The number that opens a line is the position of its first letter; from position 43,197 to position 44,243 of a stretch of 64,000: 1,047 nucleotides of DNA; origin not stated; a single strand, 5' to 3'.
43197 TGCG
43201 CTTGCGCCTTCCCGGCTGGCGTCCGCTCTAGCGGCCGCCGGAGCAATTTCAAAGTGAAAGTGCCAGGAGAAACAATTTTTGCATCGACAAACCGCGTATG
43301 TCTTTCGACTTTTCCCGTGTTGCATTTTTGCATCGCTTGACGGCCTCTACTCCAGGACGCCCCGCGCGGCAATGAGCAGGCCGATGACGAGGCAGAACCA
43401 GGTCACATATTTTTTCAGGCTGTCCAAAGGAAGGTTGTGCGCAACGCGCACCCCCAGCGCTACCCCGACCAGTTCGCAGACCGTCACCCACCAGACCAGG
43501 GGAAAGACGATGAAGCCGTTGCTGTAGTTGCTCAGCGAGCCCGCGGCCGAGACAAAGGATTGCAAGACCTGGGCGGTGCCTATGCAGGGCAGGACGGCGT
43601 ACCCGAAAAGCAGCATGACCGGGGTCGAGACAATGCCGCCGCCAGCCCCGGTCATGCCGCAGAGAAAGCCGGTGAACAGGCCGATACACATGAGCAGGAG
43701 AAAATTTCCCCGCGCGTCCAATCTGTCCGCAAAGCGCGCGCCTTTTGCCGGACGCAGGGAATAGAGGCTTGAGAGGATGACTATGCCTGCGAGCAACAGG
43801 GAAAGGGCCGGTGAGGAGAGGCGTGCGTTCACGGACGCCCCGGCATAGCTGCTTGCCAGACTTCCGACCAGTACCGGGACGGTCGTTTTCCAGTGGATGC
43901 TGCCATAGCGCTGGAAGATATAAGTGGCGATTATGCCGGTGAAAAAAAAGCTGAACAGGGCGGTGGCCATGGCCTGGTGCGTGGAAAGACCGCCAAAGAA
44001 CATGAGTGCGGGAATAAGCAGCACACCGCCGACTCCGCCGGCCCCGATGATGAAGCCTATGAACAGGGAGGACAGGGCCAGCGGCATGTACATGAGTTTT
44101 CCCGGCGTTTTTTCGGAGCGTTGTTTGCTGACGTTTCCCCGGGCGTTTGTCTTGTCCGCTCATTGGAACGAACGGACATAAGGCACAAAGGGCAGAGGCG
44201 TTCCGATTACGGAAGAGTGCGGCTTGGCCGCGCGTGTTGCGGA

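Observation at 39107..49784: IslA-like glycyl radical enzyme locus with an unexplained accessory gene set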

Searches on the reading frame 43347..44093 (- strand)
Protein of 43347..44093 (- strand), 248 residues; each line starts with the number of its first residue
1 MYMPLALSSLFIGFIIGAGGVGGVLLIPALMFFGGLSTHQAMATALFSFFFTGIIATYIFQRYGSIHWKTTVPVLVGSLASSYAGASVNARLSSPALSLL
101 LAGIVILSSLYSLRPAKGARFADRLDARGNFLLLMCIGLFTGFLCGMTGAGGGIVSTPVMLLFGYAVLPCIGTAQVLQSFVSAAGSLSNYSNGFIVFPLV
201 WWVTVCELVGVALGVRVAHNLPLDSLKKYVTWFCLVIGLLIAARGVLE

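Call 4: search_protein_families(library=pfam, proteins=[window:43347-44093:-], max_evalue=0.001)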
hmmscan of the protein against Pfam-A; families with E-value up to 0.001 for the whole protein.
window:43347-44093:- (248 aa): 1 family
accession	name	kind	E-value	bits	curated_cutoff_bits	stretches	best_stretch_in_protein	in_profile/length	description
PF01925.25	TauE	-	6.8e-36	124.6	32.6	1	5-239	1-235/237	Sulfite exporter TauE/SafE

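Call 5: search_protein_families(library=ncbifam, proteins=[window:43347-44093:-], max_evalue=0.001)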
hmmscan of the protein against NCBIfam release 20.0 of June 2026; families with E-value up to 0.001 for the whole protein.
window:43347-44093:- (248 aa): 2 families
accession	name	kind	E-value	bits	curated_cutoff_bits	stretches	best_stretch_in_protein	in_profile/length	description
NF007909.0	PRK10621.1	equivalog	9e-13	48.2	383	1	5-244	15-249/266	hypothetical protein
NF040961.1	MamO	equivalog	0.00066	18.1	800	1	129-238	368-478/648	magnetosome protein MamO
